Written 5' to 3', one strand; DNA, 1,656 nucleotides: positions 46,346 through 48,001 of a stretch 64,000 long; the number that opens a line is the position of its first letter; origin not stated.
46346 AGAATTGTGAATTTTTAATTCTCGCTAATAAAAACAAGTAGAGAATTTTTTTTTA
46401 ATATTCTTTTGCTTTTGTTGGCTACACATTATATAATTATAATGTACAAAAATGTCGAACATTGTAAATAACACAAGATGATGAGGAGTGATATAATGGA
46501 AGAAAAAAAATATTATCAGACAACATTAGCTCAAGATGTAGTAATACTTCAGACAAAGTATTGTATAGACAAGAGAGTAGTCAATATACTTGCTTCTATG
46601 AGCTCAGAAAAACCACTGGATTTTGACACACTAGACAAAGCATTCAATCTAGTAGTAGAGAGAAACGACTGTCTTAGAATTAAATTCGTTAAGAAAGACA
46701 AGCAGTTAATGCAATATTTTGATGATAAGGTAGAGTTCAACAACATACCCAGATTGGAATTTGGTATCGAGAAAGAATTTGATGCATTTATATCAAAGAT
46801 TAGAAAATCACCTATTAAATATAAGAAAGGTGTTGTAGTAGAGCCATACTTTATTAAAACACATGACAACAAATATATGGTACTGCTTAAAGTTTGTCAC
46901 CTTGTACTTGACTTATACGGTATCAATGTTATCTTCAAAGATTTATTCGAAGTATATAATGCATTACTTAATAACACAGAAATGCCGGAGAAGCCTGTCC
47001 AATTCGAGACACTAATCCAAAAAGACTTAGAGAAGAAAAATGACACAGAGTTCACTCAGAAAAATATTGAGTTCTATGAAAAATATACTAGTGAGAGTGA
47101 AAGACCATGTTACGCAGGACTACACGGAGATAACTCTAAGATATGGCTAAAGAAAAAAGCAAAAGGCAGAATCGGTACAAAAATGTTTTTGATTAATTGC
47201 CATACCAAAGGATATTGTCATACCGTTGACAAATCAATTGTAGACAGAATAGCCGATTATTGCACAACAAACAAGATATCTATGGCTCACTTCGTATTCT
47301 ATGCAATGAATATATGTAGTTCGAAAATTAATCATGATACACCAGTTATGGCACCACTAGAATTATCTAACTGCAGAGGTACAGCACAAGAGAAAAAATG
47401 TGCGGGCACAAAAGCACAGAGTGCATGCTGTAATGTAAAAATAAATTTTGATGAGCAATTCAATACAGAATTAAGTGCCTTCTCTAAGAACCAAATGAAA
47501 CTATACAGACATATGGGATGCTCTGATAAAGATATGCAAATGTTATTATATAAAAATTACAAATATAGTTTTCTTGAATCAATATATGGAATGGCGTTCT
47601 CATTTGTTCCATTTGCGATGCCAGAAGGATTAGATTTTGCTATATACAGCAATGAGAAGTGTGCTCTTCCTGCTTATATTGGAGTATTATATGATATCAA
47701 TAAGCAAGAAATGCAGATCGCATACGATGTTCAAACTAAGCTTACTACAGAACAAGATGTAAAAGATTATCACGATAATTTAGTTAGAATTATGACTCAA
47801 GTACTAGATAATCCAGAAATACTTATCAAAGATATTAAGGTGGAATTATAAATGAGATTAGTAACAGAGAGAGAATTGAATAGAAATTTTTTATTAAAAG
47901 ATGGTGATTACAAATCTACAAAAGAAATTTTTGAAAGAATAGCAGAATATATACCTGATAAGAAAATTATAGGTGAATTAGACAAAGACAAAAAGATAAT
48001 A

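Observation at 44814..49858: Compact stand-alone C-domain / acyl-AMP ligase / carrier-protein cluster with a membrane-tethered XRE regulator and a radical SAM neighbour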

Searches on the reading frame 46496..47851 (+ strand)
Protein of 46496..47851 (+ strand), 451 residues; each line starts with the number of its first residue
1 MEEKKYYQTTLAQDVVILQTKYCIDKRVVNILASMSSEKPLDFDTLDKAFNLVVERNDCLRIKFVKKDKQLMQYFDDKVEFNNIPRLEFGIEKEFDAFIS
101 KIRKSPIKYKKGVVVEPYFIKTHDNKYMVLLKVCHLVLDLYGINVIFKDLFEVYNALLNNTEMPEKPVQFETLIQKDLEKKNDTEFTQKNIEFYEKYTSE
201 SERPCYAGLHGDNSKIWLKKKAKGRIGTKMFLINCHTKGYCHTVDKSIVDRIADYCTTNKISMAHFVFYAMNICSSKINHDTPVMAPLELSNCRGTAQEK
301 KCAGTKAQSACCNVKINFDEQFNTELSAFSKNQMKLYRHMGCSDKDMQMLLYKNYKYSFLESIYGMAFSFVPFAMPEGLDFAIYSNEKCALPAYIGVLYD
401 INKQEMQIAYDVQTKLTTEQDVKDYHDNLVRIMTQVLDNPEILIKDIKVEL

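Call 3: search_protein_families(library=pfam, proteins=[window:46496-47851:+], max_evalue=0.01)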
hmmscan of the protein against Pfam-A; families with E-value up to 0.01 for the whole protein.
window:46496-47851:+ (451 aa): 1 family
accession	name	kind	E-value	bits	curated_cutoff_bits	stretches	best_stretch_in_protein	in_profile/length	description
PF00668.25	Condensation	-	2.5e-26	92.8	30.6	1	7-447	5-444/456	Condensation domain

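Call 4: search_protein_families(library=ncbifam, proteins=[window:46496-47851:+], max_evalue=0.01)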
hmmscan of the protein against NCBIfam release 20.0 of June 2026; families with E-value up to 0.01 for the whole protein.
window:46496-47851:+ (451 aa): 3 families
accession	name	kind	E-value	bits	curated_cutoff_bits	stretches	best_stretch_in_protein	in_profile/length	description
NF004282.0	PRK05691.1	subfamily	2.9e-08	30.2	4090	1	9-179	678-855/4334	non-ribosomal peptide synthase/polyketide synthase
NF038078.1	NRPS_MxcG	equivalog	5e-05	20.7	2300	1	12-200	10-200/1442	myxochelin non-ribosomal peptide synthetase MxcG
NF007605.2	PRK10252.1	equivalog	0.00014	19.5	2400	1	41-200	38-202/1292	enterobactin non-ribosomal peptide synthetase EntF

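Call 5: find_homologous_proteins(query=window:46496-47851:+)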
Query window:46496-47851:+ (451 aa): 265 proteins with E <= 0.001 among 2726 candidates; the best 120 are listed.
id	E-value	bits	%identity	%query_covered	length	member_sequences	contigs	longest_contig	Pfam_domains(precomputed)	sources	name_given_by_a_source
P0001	0.0e+0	1025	100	100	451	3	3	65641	PF00668.26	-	-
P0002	1.7e-225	767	75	99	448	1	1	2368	PF00668.26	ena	-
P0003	2.5e-225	766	73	99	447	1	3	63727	PF00668.26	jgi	-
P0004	4.6e-224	762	73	99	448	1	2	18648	PF00668.26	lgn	-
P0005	1.3e-222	757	72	99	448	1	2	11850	PF00668.26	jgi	-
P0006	7.6e-211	719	70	99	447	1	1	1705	PF00668.26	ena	-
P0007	5.9e-209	712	69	99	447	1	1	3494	PF00668.26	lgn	-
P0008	1.7e-206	704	68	99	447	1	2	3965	PF00668.26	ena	-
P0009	2.1e-200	684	66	99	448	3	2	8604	PF00668.26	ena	-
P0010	2.2e-172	592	69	82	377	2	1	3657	PF00668.26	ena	-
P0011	4.5e-157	542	53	98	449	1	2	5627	PF00668.26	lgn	-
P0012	1.4e-156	540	54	100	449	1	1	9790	PF00668.26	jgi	-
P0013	1.8e-155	536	53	99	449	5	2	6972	PF00668.26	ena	-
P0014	5.4e-155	535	53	99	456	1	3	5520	PF00668.26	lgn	-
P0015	1.3e-154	533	54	98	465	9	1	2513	PF00668.26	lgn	-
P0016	2.5e-153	529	52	100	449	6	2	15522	PF00668.26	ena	-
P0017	4.1e-153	528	53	100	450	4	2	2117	PF00668.26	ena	-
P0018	5.4e-152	525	53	100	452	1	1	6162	PF00668.26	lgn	-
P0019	7.4e-152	524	51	100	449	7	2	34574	PF00668.26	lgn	-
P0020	4.0e-151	522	53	100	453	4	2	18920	PF00668.26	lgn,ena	-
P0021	1.2e-150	520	52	100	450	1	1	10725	PF00668.26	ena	-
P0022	3.6e-150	519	52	100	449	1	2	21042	PF00668.26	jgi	-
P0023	1.7e-149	517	53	99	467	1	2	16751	PF00668.26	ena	-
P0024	6.1e-149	515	50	99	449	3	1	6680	PF00668.26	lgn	-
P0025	6.9e-149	515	52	99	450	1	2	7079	PF00668.26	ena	-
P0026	2.4e-147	509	59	84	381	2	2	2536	PF00668.26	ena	-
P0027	1.0e-146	507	50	100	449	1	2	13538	PF00668.26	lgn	-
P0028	1.2e-146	507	52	100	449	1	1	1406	PF00668.26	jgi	-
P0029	2.2e-146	506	49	100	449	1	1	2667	PF00668.26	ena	-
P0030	2.6e-146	506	53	98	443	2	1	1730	PF00668.26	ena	-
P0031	5.4e-146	505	50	99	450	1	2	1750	PF00668.26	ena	-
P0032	6.6e-146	505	50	100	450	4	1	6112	PF00668.26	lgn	-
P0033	2.2e-145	503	49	100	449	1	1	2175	PF00668.26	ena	-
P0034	2.4e-145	503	50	99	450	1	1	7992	PF00668.26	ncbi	-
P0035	3.1e-145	503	52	99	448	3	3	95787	PF00668.26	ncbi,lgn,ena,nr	ncbi:MAG: hypothetical protein IKC11_05805 [Clostridia bacterium]|nr:hypothetical protein [Clostridi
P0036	3.3e-145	502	51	99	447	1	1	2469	PF00668.26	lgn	-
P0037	7.9e-145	501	50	100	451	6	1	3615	PF00668.26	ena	-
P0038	1.2e-144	501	50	99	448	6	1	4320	PF00668.26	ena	-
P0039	1.2e-144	501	50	99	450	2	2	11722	PF00668.26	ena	-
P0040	1.5e-144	500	50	99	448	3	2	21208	PF00668.26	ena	-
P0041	5.7e-144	498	50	100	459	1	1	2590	PF00668.26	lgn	-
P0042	7.0e-143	495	49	99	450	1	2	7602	PF00668.26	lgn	-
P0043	1.5e-142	494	50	100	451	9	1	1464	PF00668.26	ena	-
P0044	3.4e-142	492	49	100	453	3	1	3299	PF00668.26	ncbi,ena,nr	ncbi:MAG: hypothetical protein IKC79_01225 [Clostridia bacterium]|nr:hypothetical protein [Clostridi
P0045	3.9e-142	492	50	100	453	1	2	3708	PF00668.26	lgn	-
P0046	7.6e-142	491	51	100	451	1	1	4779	PF00668.26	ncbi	-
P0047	2.0e-141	490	50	100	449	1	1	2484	PF00668.26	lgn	-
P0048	3.5e-141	489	49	98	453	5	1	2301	PF00668.26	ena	-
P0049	3.7e-141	489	49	98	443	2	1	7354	PF00668.26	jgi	-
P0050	1.8e-140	487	50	99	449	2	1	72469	PF00668.26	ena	-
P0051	3.6e-140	486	48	98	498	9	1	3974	PF00668.26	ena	-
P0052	3.1e-139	483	51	99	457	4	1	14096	PF00668.26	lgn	-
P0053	2.5e-138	480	47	100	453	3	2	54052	PF00668.26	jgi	-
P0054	8.4e-138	478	49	100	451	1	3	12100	PF00668.26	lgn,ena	-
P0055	1.0e-137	478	48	99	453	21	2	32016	PF00668.26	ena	-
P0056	2.6e-137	476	47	100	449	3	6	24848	PF00668.26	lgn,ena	-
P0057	6.0e-137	475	49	100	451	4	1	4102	PF00668.26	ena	-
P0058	6.9e-137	475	49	99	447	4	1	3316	PF00668.26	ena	-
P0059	8.5e-137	475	49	99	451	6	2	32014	PF00668.26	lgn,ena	-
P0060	1.0e-136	474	48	98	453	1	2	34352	PF00668.26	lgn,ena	-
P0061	5.0e-136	472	47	100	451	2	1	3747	PF00668.26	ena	-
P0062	9.5e-136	471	47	100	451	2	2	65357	PF00668.26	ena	-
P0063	1.3e-135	471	46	100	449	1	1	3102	PF00668.26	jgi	-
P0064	1.3e-135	471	48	99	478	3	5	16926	PF00668.26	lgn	-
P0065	4.1e-135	469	47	100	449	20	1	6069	PF00668.26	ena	-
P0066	4.9e-135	469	49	99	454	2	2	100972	PF00668.26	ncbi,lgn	-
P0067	1.8e-134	467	47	99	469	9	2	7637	PF00668.26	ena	-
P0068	2.6e-134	466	48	100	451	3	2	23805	PF00668.26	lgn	-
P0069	2.9e-134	466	48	98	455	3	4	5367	PF00668.26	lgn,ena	-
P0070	4.2e-134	466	48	99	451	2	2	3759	PF00668.26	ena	-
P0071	4.3e-134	466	49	98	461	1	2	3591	PF00668.26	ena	-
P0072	7.2e-134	465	49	99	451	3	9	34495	PF00668.26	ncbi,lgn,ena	-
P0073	1.1e-133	464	48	99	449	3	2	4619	PF00668.26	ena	-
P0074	1.1e-133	464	48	99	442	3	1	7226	PF00668.26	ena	-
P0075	2.1e-133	464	47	98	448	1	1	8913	PF00668.26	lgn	-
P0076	2.8e-133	463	47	100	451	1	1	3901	PF00668.26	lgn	-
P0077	2.8e-133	463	46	100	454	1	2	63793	PF00668.26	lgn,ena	-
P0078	3.0e-133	463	47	100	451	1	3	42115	PF00668.26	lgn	-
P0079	7.3e-133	462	48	99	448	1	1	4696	PF00668.26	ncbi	-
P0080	7.5e-133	462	47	98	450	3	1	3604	PF00668.26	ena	-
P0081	1.9e-132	460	47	98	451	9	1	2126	PF00668.26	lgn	-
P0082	1.9e-132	460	46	100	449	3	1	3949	PF00668.26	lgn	-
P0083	2.4e-132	460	46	100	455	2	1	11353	PF00668.26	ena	-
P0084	2.4e-132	460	47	100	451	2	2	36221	PF00668.26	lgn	-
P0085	2.6e-132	460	46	100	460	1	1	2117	PF00668.26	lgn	-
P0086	3.8e-132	459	49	100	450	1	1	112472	PF00668.26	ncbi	-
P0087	4.5e-132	459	46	100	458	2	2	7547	PF00668.26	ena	-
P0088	6.5e-132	459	46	100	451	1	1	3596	PF00668.26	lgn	-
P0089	9.6e-132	458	46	100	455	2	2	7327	PF00668.26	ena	-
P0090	1.0e-131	458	47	97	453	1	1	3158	PF00668.26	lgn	-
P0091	1.5e-131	457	47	97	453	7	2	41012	PF00668.26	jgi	-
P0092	2.3e-131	457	45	100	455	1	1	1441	PF00668.26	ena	-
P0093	4.2e-131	456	45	100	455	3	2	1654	PF00668.26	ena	-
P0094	5.1e-131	456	45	100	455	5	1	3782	PF00668.26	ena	-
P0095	5.7e-131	455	46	99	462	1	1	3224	PF00668.26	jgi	jgi:hypothetical protein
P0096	6.5e-131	455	46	100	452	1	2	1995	PF00668.26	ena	-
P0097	7.0e-131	455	46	100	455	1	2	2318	PF00668.26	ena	-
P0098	7.8e-131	455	46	98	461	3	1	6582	PF00668.26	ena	-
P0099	9.9e-131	455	45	100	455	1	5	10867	PF00668.26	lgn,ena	-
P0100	1.4e-130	454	45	100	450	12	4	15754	PF00668.26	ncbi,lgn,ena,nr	ncbi:MAG: hypothetical protein IJD89_01155 [Clostridia bacterium]|nr:hypothetical protein [Clostridi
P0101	2.1e-130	454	46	99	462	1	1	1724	PF00668.26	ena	-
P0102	2.6e-130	453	45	100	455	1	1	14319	PF00668.26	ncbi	-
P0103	4.3e-130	453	45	100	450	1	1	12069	PF00668.26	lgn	-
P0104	1.1e-129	451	47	100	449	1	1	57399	PF00668.26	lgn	-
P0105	1.2e-129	451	45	100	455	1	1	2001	PF00668.26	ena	-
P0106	1.4e-129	451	45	100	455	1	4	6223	PF00668.26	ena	-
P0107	2.1e-129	450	47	97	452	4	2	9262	PF00668.26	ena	-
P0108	2.2e-129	450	45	100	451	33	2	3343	PF00668.26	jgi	jgi:hypothetical protein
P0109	4.6e-129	449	45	100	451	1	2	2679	PF00668.26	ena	-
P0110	6.3e-129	449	45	100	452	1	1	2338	PF00668.26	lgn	-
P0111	6.4e-129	449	45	100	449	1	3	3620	PF00668.26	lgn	-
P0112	8.8e-129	448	45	100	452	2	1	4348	PF00668.26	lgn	-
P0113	1.1e-128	448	46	99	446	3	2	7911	PF00668.26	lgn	-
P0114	1.1e-128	448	46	99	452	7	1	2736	PF00668.26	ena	-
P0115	1.5e-128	448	46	100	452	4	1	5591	PF00668.26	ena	-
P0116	1.8e-128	447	45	100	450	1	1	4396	PF00668.26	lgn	-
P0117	3.9e-128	446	46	100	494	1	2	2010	PF00668.26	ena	-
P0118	3.9e-128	446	48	99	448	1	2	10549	PF00668.26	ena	-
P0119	5.4e-128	446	46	100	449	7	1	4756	PF00668.26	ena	-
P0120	1.5e-127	444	47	99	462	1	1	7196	PF00668.26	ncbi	-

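Call 8: search_solved_structures(query=window:46496-47851:+, max_evalue=0.001, show_alignments=2)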
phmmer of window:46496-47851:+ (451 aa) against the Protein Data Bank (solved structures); distinct sequences matched with E-value up to 0.001: 11.
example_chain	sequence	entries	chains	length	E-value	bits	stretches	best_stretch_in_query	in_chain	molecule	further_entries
12kh_A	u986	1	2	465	7.3e-25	91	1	4-447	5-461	Condensation Domain Protein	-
9lcq_A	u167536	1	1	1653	6.2e-07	31.9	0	37-180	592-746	PvdL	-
9up2_A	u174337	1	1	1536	9.7e-07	31.3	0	37-180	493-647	PvdL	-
9lcp_A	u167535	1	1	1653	1.2e-06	31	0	37-180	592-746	PvdL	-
9lco_A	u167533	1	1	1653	1.2e-06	31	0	37-180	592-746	PvdL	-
9rde_A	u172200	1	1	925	2.9e-05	26.4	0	38-163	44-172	Bacitracin synthase 3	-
6n8e_A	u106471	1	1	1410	5.4e-05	25.5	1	26-162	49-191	holo-ObiF1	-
9bfd_B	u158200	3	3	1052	0.00015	24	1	33-198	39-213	Tyrocidine synthase 2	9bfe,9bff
8f7h_A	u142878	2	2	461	0.00027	23.2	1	38-199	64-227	Surfactin synthetase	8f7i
9uay_A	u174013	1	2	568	0.00038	22.7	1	42-171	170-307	CmnI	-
6p1j_A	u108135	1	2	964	0.00039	22.7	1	34-164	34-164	Txo2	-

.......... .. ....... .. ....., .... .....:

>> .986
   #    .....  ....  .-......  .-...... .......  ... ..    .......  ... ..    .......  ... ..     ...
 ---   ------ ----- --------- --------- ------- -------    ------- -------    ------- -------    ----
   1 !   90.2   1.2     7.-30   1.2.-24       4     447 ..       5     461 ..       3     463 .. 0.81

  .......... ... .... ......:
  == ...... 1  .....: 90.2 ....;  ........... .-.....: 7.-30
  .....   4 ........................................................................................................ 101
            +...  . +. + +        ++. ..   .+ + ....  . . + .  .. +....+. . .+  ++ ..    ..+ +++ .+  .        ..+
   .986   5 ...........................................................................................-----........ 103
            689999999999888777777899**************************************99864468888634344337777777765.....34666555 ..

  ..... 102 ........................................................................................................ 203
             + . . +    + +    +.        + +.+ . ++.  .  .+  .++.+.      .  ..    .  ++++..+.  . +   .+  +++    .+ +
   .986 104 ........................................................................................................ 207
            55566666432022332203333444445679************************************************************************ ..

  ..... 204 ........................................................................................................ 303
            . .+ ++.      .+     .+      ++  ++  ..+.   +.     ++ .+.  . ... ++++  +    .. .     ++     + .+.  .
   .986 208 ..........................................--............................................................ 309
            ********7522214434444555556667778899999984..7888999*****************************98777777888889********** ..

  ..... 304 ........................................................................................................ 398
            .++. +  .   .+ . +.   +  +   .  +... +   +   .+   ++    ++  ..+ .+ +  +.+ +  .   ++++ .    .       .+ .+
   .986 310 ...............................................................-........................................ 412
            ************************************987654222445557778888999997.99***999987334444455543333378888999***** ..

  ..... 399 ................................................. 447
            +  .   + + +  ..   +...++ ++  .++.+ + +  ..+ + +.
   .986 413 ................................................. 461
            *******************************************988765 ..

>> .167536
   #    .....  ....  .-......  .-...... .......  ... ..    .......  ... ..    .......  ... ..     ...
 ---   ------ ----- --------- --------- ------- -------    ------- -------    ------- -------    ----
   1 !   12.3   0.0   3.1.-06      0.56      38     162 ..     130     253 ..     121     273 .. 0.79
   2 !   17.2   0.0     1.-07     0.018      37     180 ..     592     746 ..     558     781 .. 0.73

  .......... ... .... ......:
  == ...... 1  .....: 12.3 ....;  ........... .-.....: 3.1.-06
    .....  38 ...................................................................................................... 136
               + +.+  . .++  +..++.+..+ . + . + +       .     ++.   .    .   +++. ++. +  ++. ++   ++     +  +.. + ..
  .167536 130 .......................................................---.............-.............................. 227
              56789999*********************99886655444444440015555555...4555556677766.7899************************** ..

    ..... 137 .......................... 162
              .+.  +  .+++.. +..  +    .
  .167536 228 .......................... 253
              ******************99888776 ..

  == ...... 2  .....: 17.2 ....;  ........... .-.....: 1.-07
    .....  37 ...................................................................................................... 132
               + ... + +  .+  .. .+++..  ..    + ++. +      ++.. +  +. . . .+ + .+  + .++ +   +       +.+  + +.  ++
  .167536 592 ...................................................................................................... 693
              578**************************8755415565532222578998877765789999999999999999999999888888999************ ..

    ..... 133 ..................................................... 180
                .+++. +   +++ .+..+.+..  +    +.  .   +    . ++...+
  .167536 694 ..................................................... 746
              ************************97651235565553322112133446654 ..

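Call 15: find_related_loci(query=A1, collection=genome_contigs, flank=6000)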
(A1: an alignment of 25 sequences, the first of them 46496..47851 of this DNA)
Query A1 (451 aa) in genome_contigs; peptide patterns used: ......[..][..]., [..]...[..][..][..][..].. (x = any residue, [..] = any of these).
189 stretches matched a pattern; 168 encode a relative of the query (tblastn E <= 1e-3); the best 80 are kept; 80 distinct loci.
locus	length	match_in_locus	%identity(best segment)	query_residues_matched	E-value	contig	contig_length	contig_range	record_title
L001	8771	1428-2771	51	2-449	4e-156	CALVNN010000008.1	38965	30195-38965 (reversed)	MAG: uncultured Clostridia bacterium isolate BRZ_T__bin79 genome assembly, contig: BRZ_T__NODE_1508_length_38965_cov_11.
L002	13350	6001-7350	52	1-450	1e-152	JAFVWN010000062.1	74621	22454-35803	MAG: Clostridia bacterium isolate RGIG5459 Sheep_Colon-5__c886760, whole genome shotgun sequence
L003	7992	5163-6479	51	1-440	3e-152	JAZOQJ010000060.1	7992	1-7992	MAG: Clostridia bacterium isolate T1900045568_YK20190262.MAGScoT_cleanbin_000055 SGB_7953_k141_5586943, whole genome sho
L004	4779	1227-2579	51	1-449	1e-152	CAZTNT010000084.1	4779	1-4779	MAG TPA_asm: uncultured Lachnospiraceae bacterium isolate SRP315200_co1_283 genome assembly, contig: NODE_45306_length_4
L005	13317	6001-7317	49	4-442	1e-145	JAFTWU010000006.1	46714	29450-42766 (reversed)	MAG: Clostridia bacterium isolate RGIG4221 Roe_deer_Colon-4__c2503, whole genome shotgun sequence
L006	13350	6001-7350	47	1-450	2e-142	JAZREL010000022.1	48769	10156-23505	MAG: Eubacteriales bacterium isolate T1900045500_YK20190194.MAGScoT_cleanbin_000025 SGB_7488_k141_2282385, whole genome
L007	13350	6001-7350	49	2-449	1e-142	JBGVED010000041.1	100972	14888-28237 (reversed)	MAG: Bacilli bacterium isolate fecal_MAG_421 fecal_MAG_421_contig_0043, whole genome shotgun sequence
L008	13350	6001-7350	49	5-451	3e-141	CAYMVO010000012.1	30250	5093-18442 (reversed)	MAG TPA_asm: uncultured Lachnospiraceae bacterium isolate binchicken_co354_82 genome assembly, contig: NODE_1361_length_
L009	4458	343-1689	46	1-449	9e-144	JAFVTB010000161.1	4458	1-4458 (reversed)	MAG: Clostridia bacterium isolate RGIG5369 Sheep_Colon-3__c915617, whole genome shotgun sequence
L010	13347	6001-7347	49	1-451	5e-140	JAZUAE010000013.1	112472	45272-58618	MAG: Clostridia bacterium isolate T1900045322_YK20190011.MAGScoT_cleanbin_000028 SGB_6372_k141_4069763, whole genome sho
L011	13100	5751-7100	45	1-450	2e-138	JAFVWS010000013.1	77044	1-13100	MAG: Clostridia bacterium isolate RGIG5464 Sheep_Colon-5__c131205, whole genome shotgun sequence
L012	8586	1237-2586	46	1-450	6e-138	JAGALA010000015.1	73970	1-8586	MAG: Clostridia bacterium isolate RGIG8539 Water_deer_Cecum-2__c154254, whole genome shotgun sequence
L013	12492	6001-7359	45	1-451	2e-137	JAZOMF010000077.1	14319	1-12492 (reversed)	MAG: Eubacteriales bacterium isolate T1900045650_YK20190344.MAGScoT_cleanbin_000011 SGB_8194_k141_2219070, whole genome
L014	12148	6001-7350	46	1-450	3e-137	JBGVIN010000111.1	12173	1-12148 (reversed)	MAG: Eubacteriales bacterium isolate fecal_MAG_319 fecal_MAG_319_contig_0111, whole genome shotgun sequence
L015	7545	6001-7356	44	1-451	3e-135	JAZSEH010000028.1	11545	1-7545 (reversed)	MAG: Acutalibacteraceae bacterium isolate T1900044591_TS20190057.MAGScoT_cleanbin_000012 SGB_634_k141_213785, whole geno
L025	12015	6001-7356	43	1-451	1e-130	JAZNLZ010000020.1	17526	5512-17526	MAG: Acutalibacteraceae bacterium isolate T1900044665_TS20190131.MAGScoT_cleanbin_000019 SGB_1555_k141_921267, whole gen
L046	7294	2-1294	41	18-450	3e-108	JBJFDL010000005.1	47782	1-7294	MAG: Christensenellales bacterium isolate PUUB39_bin.048 NODE_416_length_47782_cov_31.676556, whole genome shotgun seque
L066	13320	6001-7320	33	3-440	6e-86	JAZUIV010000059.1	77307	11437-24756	MAG: Bacteroidales bacterium isolate T1900045262_TH20190032.MAGScoT_cleanbin_000007 SGB_5833_k141_1169097, whole genome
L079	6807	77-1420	27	7-447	2e-51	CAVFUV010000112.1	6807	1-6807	bacterium isolate H07613-L1_cleanbin_000012 genome assembly, contig: Spades_H07613-L1_contig_4207, whole genome shotgun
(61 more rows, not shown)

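Call 29: find_encoding_contigs(protein=P0001, flank=10000, max_places=3)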
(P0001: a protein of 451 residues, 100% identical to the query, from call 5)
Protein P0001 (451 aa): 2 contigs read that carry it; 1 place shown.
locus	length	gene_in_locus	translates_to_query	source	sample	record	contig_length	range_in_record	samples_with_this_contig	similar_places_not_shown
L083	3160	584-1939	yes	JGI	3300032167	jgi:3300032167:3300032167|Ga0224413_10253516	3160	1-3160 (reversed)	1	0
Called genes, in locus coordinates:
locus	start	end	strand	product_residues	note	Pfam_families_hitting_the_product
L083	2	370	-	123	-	?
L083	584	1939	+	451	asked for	PF00668:Condensation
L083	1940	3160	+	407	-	?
